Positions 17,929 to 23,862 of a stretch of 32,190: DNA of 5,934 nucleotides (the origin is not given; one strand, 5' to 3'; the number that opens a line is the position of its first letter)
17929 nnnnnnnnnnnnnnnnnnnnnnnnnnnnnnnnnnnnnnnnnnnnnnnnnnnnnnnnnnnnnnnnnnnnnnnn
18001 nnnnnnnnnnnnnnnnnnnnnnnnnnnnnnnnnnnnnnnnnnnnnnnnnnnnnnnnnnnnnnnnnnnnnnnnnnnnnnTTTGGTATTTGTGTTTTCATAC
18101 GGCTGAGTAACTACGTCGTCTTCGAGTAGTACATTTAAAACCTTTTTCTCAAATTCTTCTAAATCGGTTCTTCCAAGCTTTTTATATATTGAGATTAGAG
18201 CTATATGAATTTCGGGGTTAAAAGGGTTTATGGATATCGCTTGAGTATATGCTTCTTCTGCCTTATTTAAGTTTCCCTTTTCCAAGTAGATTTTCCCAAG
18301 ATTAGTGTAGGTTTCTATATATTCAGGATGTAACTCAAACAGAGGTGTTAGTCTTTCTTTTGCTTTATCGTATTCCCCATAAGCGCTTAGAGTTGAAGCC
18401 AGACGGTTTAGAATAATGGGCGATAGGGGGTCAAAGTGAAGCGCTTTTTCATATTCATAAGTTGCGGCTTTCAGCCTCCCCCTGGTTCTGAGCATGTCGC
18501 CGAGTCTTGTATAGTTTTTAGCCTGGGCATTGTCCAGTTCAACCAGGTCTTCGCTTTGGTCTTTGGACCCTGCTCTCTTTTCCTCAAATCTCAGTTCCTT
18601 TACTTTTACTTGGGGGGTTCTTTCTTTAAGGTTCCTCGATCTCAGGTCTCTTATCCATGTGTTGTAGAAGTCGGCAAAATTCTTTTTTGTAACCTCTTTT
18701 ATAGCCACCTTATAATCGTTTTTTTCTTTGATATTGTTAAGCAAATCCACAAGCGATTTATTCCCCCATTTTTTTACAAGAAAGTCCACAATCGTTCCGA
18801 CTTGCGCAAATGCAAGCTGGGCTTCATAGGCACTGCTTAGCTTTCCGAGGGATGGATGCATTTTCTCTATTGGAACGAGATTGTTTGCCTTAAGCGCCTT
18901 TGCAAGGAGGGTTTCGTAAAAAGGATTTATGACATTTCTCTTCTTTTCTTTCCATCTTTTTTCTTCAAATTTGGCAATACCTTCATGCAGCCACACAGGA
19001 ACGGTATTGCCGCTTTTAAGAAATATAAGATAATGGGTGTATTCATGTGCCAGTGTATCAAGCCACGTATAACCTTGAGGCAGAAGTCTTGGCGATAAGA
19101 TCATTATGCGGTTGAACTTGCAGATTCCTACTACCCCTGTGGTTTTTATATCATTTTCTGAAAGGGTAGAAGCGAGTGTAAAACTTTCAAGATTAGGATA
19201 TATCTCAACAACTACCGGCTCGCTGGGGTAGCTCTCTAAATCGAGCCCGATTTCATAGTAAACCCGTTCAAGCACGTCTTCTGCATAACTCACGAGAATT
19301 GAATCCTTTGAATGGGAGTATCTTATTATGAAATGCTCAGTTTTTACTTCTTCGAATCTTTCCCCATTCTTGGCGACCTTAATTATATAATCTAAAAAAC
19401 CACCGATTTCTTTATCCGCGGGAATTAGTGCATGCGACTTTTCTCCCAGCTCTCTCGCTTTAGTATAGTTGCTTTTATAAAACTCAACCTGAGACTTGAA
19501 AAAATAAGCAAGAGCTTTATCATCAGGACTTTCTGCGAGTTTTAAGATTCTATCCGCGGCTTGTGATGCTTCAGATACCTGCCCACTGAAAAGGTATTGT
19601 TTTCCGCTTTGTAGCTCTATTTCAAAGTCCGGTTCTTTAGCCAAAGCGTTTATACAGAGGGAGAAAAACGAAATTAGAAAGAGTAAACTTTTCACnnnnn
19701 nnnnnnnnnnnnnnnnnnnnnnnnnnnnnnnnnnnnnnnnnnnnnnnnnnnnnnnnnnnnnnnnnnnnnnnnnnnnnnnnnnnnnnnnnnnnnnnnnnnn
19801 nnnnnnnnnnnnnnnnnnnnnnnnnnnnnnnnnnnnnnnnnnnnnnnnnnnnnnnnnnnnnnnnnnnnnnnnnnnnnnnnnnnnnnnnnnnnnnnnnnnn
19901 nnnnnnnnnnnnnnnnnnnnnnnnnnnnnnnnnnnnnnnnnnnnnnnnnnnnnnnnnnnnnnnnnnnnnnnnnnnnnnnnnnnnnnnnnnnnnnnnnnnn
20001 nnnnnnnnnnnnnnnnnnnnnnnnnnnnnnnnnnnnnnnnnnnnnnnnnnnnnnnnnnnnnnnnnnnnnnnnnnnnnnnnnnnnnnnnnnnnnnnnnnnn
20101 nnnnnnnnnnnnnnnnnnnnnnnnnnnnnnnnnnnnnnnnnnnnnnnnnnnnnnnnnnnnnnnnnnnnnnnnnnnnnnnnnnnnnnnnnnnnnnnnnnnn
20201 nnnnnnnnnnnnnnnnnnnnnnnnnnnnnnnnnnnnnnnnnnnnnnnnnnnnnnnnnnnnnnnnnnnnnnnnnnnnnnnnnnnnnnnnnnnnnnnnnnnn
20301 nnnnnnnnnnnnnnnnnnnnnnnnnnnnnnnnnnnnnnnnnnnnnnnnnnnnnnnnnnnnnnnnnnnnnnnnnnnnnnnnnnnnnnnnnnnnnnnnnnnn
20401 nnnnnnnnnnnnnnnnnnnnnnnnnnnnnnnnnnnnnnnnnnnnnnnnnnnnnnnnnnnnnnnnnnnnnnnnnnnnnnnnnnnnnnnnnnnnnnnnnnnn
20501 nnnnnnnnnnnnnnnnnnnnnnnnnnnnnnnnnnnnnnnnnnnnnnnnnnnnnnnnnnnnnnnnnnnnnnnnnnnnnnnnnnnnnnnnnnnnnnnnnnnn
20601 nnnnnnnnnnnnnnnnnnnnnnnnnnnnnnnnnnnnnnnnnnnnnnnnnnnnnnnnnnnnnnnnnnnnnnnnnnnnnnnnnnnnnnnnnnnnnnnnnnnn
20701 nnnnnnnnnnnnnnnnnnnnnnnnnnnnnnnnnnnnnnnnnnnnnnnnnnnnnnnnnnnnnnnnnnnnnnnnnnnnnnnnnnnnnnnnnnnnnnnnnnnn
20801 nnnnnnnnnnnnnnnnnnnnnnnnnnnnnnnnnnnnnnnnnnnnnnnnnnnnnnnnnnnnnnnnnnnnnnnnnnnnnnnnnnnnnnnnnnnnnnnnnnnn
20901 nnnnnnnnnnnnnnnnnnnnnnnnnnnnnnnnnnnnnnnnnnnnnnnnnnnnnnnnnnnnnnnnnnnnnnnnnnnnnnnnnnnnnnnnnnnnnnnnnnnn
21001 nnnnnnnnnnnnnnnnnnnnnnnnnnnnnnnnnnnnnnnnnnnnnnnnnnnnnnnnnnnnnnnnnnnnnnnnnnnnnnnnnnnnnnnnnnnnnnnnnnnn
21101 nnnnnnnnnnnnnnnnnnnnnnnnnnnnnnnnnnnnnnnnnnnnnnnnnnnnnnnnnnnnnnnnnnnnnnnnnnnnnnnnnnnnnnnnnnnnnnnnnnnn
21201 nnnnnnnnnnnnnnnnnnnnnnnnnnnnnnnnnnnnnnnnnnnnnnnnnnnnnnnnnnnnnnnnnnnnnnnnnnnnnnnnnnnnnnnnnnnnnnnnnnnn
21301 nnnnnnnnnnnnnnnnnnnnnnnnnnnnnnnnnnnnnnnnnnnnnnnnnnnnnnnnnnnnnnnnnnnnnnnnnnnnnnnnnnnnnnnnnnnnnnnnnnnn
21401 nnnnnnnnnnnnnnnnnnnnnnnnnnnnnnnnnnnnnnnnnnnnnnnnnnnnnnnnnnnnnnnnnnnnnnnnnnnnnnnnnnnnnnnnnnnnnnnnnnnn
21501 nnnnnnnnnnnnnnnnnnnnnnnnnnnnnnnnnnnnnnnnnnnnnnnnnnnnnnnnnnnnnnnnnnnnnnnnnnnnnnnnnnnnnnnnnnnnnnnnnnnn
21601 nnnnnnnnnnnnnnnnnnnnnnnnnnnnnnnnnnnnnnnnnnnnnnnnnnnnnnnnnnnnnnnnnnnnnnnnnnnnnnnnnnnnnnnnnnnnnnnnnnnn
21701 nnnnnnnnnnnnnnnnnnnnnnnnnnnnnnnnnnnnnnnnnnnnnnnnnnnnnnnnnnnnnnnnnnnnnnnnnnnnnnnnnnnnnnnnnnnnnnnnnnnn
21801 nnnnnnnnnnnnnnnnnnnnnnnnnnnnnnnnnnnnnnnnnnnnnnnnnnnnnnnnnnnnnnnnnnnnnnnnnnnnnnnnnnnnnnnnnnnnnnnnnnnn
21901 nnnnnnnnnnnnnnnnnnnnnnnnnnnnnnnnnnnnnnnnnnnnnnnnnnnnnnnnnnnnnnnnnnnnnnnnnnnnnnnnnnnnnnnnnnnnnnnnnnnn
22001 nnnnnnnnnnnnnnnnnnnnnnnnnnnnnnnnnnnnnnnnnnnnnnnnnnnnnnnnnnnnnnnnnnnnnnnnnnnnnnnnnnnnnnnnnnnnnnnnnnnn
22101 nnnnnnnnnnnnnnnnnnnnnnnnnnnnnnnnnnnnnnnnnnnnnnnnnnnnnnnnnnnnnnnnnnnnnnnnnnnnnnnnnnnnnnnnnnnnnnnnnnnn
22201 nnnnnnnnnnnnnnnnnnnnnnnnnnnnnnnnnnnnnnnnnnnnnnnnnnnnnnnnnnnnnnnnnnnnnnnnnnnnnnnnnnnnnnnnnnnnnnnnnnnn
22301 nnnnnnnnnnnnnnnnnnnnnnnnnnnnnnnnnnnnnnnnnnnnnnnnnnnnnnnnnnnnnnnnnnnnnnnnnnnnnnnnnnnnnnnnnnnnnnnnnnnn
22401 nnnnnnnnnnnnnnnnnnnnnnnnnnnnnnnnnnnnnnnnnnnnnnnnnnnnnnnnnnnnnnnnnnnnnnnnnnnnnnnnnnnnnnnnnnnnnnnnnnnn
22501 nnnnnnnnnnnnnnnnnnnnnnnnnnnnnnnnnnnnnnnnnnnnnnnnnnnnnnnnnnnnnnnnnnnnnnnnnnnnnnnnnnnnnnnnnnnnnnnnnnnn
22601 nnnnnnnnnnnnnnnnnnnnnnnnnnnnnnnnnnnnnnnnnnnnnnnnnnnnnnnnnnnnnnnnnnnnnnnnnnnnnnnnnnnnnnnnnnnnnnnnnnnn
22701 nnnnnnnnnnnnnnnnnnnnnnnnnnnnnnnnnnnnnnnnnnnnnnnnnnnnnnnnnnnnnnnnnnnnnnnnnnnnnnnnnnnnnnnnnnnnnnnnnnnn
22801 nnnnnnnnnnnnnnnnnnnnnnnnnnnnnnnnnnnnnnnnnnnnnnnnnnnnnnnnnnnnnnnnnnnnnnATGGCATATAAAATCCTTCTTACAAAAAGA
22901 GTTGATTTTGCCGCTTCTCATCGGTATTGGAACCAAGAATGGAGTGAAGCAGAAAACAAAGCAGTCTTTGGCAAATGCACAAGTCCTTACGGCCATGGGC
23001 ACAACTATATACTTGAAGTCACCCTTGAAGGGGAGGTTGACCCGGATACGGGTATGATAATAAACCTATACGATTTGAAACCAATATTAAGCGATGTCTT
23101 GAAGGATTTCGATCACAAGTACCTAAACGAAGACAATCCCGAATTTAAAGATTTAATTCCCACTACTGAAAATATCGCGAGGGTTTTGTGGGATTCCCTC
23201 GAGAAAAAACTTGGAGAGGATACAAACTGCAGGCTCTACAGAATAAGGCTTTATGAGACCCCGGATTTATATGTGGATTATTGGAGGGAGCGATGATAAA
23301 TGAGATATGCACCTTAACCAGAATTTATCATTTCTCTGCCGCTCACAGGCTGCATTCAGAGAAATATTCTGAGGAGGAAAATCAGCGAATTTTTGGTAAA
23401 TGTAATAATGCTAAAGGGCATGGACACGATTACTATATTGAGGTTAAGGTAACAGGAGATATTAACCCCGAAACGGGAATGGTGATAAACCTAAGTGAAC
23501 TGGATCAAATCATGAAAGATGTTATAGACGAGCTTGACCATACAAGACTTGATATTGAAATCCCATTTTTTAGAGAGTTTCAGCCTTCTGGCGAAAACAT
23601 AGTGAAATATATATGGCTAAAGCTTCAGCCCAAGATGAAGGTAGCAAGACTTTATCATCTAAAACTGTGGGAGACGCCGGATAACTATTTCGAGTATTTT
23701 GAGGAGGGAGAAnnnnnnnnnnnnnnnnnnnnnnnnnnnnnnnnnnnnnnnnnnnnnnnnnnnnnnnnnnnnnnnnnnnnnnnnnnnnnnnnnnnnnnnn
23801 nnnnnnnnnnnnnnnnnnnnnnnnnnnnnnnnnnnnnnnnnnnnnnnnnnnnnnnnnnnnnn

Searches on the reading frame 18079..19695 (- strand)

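Call 9: search_protein_families(library=pfam, proteins=[window:18079-19695:-], max_evalue=0.001)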
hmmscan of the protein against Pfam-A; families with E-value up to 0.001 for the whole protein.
window:18079-19695:- (539 aa): 15 families
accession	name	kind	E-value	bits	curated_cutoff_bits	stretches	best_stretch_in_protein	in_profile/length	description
PF07719.23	TPR_2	-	8.5e-18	63.4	27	1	461-492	2-33/34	Tetratricopeptide repeat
PF14559.12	TPR_19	-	1.6e-16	60.8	25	3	440-497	5-62/68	Tetratricopeptide repeat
PF13414.12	TPR_11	-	2.3e-16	59.6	26.8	2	467-508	1-42/42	TPR repeat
PF13431.12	TPR_17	-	4.1e-16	58.3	24.4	1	415-446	2-33/34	Tetratricopeptide repeat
PF00515.34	TPR_1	-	7.2e-16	57.7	27.8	1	461-493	2-34/34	Tetratricopeptide repeat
PF13428.12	TPR_14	-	3.6e-14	52.3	23.5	0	463-502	4-43/44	Tetratricopeptide repeat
PF13424.12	TPR_12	-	4e-13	49.8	30.1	1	433-489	10-74/77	Tetratricopeptide repeat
PF13485.12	Peptidase_MA_2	-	9.2e-13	48.9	32.4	1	157-345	17-193/201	Peptidase MA superfamily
PF13432.12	TPR_16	-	1.6e-11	44.9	32.7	1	432-494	3-65/65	Tetratricopeptide repeat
PF13181.12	TPR_8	-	1.9e-11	43.6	25.7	1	461-492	2-33/34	Tetratricopeptide repeat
PF23914.1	TPR_CcmH_CycH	-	4.3e-06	27.1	42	0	391-487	49-148/158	Cytochrome c-type biogenesis protein H TPR domain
PF17874.7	TPR_MalT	-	1.7e-05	24.7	45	0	460-490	80-110/336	MalT-like TPR region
PF13374.12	TPR_10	-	4.1e-05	23.9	27.5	0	461-489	3-31/42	Tetratricopeptide repeat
PF13176.12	TPR_7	-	5e-05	23.5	27.9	0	463-490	2-31/36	Tetratricopeptide repeat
PF09976.15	TPR_21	-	0.00014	22.1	25.5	0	424-488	111-174/193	Tetratricopeptide repeat-like domain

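Call 114: search_protein_families(library=padloc, proteins=[window:18079-19695:-], max_evalue=0.00001)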
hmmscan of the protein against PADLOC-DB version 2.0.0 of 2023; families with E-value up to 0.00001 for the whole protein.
window:18079-19695:- (539 aa): 0 families

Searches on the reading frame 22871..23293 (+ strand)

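Call 9: search_protein_families(library=pfam, proteins=[window:22871-23293:+], max_evalue=0.001)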
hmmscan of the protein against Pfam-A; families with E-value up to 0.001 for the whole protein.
window:22871-23293:+ (141 aa): 1 family
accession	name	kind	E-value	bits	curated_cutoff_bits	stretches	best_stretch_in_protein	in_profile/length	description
PF01242.24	PTPS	-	2.3e-38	131.3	22.4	1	7-139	2-120/121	6-pyruvoyl tetrahydropterin synthase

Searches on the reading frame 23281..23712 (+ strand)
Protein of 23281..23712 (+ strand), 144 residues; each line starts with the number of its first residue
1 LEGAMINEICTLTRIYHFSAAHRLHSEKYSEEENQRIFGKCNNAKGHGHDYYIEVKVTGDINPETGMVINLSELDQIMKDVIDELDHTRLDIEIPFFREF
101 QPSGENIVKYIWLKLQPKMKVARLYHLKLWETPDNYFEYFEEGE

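Call 9: search_protein_families(library=pfam, proteins=[window:23281-23712:+], max_evalue=0.001)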
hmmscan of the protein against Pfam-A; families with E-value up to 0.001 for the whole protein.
window:23281-23712:+ (144 aa): 1 family
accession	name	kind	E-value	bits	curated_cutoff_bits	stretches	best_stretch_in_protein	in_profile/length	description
PF01242.24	PTPS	-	6.1e-35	120.3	22.4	1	12-141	2-120/121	6-pyruvoyl tetrahydropterin synthase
